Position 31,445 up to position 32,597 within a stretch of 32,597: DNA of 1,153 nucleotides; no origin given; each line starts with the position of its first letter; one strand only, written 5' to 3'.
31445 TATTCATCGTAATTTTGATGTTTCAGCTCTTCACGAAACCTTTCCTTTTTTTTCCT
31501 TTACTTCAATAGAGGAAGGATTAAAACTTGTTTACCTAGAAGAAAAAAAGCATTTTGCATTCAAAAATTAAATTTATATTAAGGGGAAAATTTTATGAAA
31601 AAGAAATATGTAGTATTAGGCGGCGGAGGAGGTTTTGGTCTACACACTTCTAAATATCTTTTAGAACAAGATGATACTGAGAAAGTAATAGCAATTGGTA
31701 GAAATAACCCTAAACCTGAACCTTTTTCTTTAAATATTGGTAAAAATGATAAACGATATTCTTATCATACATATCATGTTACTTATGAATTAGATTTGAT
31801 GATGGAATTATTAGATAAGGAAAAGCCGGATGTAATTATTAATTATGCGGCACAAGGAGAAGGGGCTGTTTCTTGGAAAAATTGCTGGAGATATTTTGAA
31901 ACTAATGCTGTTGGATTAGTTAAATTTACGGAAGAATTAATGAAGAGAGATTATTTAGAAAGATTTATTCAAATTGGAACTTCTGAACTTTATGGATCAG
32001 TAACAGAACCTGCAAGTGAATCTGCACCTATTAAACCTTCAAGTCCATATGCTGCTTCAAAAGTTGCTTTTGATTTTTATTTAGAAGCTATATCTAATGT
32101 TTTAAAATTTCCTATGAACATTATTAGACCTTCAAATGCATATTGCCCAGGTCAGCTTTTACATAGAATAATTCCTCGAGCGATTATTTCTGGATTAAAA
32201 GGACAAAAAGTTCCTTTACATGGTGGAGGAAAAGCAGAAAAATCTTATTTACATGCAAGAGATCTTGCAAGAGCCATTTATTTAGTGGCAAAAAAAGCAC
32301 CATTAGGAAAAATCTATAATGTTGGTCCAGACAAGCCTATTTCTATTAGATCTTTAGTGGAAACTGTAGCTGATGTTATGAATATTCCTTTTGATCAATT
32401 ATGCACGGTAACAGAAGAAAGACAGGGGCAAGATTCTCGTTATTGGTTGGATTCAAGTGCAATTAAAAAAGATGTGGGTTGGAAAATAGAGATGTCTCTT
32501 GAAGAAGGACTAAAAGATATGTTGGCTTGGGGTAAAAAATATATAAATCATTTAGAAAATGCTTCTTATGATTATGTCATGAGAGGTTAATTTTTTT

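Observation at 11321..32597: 21-gene heptose-centred glycan locus in an apparently chlamydial genome, with no exporter, polymerase, ligase or priming transferase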

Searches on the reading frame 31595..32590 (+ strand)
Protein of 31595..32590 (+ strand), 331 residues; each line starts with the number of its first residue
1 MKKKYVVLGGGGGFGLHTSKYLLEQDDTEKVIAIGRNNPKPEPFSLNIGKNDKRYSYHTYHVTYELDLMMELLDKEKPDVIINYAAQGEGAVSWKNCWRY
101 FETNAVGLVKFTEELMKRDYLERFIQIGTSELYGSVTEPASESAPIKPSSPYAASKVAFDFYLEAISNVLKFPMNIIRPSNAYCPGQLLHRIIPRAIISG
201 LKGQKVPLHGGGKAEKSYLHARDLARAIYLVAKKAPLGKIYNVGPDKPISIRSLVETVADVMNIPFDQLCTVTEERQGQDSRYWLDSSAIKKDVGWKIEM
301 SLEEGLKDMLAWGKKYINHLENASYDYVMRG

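Call 7: search_protein_families(library=pfam, proteins=[window:31595-32590:+], max_evalue=0.01)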
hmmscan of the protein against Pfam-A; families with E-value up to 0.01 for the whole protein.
window:31595-32590:+ (331 aa): 4 families
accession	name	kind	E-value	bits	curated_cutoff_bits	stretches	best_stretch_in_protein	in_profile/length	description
PF16363.11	GDP_Man_Dehyd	-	5.5e-41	141.6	27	1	7-309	2-332/332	GDP-mannose 4,6 dehydratase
PF01370.27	Epimerase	-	7.2e-41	140.6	20.9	1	6-244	2-240/240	NAD dependent epimerase/dehydratase family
PF00106.31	adh_short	-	7e-05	22.8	26.6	1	5-168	3-165/195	short chain dehydrogenase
PF02719.21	Polysacc_synt_2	-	0.005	16.5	20.2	1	6-129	2-128/293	Polysaccharide biosynthesis protein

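Call 10: search_protein_families(library=ncbifam, proteins=[window:31595-32590:+], max_evalue=0.001)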
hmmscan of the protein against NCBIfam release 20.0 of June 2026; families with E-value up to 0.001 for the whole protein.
window:31595-32590:+ (331 aa): 15 families
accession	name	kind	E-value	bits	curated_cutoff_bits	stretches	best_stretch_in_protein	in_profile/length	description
TIGR01181.1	dTDP_gluc_dehyt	equivalog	1.8e-54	185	365.1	1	5-314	2-312/321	dTDP-glucose 4,6-dehydratase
NF007490.0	PRK10084.1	subfamily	6.3e-33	114.2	649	1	4-327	2-351/361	dTDP-glucose 4,6-dehydratase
NF007582.0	PRK10217.1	equivalog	4.2e-31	108.3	698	1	3-313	2-331/355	dTDP-glucose 4,6-dehydratase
TIGR01179.1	galE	equivalog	4.1e-27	94.9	262.3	2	6-182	3-176/332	UDP-glucose 4-epimerase GalE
TIGR04180.1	EDH_00030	hypoth_equivalog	6.7e-27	94.3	475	1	78-299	71-295/297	NAD-dependent 4,6-dehydratase LegB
TIGR01472.1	gmd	equivalog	6.2e-18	65.1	415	1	53-266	54-272/342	GDP-mannose 4,6-dehydratase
NF007956.0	PRK10675.1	subfamily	1.4e-14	54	394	2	6-166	4-163/338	UDP-glucose 4-epimerase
TIGR02622.1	CDP_4_6_dhtase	equivalog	8.8e-14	51.4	278.45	1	3-322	4-339/352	CDP-glucose 4,6-dehydratase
NF047922.1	GDPFucSynFcl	equivalog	9.8e-12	44.9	500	1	202-312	193-300/308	GDP-L-fucose synthase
NF011728.1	PRK15181.1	equivalog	1.8e-07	30.5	760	1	80-313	93-337/348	Vi polysaccharide biosynthesis UDP-N-acetylglucosaminuronic acid C-4 epimerase TviC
NF008872.0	PRK11908.1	equivalog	3.8e-05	22.9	294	1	3-262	2-271/349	bifunctional UDP-4-keto-pentose/UDP-xylose synthase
NF005372.1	PRK06914.1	subfamily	6.4e-05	22.3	320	1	3-167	3-167/279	SDR family oxidoreductase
TIGR02197.1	heptose_epim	equivalog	9.3e-05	21.7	274.6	1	76-312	65-312/316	ADP-glyceromanno-heptose 6-epimerase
NF041015.1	UDPsulfquin_syn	equivalog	0.00028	20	575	0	191-323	241-373/384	UDP-sulfoquinovose synthase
TIGR01214.1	rmlD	equivalog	0.00095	18.3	224.05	0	65-183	38-151/285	dTDP-4-dehydrorhamnose reductase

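Call 11: find_encoding_contigs(protein=window:31595-32590:+, flank=10000, max_places=6)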
Protein window:31595-32590:+ (331 aa): no gene with exactly this product is on record in the collection.

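Call 59: search_solved_structures(query=window:31595-32590:+, max_evalue=1e-25)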
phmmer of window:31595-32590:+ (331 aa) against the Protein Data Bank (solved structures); distinct sequences matched with E-value up to 1e-25: 10.
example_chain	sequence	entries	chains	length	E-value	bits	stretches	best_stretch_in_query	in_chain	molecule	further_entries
6bi4_A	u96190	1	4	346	3.6e-38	134.8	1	6-315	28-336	dTDP-glucose 4,6-dehydratase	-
2hun_A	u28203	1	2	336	9.7e-38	133.4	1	4-314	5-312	336aa long hypothetical dTDP-glucose 4,6-dehydratase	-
8du1_A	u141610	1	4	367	2.5e-30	109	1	3-324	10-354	dTDP-glucose 4,6-dehydratase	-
1bxk_A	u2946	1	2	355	1e-29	107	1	3-313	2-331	PROTEIN (DTDP-GLUCOSE 4,6-DEHYDRATASE)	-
6vlo_A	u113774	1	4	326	7.6e-29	104.2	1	66-314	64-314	Putative dTDP-D-glucose 4,6-dehydratase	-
1g1a_A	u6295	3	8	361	2.7e-28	102.4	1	4-325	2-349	DTDP-D-GLUCOSE 4,6-DEHYDRATASE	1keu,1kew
1r66_A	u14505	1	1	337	7.8e-28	100.9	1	77-314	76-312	TDP-glucose-4,6-dehydratase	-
8shh_A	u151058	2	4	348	9.2e-28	100.6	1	78-314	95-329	dTDP-glucose 4,6-dehydratase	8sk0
1r6d_A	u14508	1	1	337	1.5e-27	100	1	77-314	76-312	TDP-glucose-4,6-dehydratase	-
1kep_A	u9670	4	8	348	1.3e-26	96.9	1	71-312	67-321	dTDP-D-glucose 4,6-dehydratase | DTDP-GLUCOSE 4,6-DEHYDRATASE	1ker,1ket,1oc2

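Call 71: find_related_loci(query=window:31595-32590:+, collection=metagenome_contigs, flank=10000)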
Query window:31595-32590:+ (331 aa) in metagenome_contigs; peptide patterns used: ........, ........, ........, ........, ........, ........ (x = any residue, [..] = any of these).
149 stretches matched a pattern; 92 encode a relative of the query (tblastn E <= 1e-3); the best 80 are kept; 80 distinct loci.
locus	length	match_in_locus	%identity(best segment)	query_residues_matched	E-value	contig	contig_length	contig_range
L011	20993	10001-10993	73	1-331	4e-170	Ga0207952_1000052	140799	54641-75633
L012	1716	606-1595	72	2-331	6e-179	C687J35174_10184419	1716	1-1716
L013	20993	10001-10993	70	1-331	1e-163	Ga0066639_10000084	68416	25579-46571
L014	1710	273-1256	69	3-330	3e-177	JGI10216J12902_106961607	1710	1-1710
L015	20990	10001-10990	69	1-330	6e-160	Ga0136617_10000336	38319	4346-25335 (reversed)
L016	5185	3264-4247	69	4-331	1e-161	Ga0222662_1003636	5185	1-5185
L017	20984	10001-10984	68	4-331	1e-158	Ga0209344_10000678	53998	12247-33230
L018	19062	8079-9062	67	3-331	6e-157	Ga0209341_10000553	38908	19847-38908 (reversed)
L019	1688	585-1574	67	1-331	6e-170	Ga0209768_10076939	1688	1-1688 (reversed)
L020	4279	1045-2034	67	1-331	1e-159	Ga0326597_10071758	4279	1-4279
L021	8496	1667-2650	67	3-330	1e-154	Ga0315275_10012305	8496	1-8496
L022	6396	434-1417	66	3-330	2e-155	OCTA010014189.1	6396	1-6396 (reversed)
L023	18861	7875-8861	68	3-331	3e-154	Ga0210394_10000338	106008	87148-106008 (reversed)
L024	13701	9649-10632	67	3-330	7e-154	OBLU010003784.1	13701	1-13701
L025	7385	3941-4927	65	3-331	4e-153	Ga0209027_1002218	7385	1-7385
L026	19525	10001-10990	68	1-330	7e-153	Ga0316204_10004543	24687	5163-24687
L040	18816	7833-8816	67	3-331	9e-146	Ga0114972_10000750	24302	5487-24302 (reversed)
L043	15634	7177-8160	61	3-330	3e-144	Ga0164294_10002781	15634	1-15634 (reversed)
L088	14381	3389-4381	66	1-331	3e-139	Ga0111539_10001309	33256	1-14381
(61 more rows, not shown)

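Call 74: search_protein_families(library=pfam, proteins=[L011:19016-20893:+, L011:17113-18078:+, L011:17943-19040:+, L026:11228-12052:+, L040:15615-16517:+, L043:14927-15634:+, L088:6567-7409:+], max_evalue=0.001)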
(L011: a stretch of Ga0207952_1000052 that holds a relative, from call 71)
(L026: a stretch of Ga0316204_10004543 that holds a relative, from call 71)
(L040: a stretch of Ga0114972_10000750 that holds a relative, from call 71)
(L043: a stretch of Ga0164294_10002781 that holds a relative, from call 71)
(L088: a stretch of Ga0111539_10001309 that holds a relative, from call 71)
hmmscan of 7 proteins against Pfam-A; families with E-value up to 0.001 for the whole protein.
L011:19016-20893:+ (626 aa): 3 families
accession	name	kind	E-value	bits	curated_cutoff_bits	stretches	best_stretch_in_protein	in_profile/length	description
PF00005.33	ABC_tran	-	1.4e-34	120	25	1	390-538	2-137/137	ABC transporter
PF00664.28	ABC_membrane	-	3.6e-16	60.1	28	1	77-319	20-270/274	ABC transporter transmembrane region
PF02463.25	SMC_N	-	8.7e-07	29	40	1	509-578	136-209/220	RecF/RecN/SMC N terminal domain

L011:17113-18078:+ (322 aa): 0 families

L011:17943-19040:+ (366 aa): 0 families

L026:11228-12052:+ (275 aa): 1 family
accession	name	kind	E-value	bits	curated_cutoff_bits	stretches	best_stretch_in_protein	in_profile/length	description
PF01061.29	ABC2_membrane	-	3.9e-12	46.6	26.9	1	38-236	7-210/211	ABC-2 type transporter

L040:15615-16517:+ (301 aa): 1 family
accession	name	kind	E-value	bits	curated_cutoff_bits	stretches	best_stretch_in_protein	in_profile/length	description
PF01061.29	ABC2_membrane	-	2.3e-11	44.1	26.9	1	63-260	9-208/211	ABC-2 type transporter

L043:14927-15634:+ (236 aa): 0 families

L088:6567-7409:+ (281 aa): 1 family
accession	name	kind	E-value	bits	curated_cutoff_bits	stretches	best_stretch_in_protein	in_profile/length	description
PF01061.29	ABC2_membrane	-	1.1e-12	48.4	26.9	1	43-240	10-208/211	ABC-2 type transporter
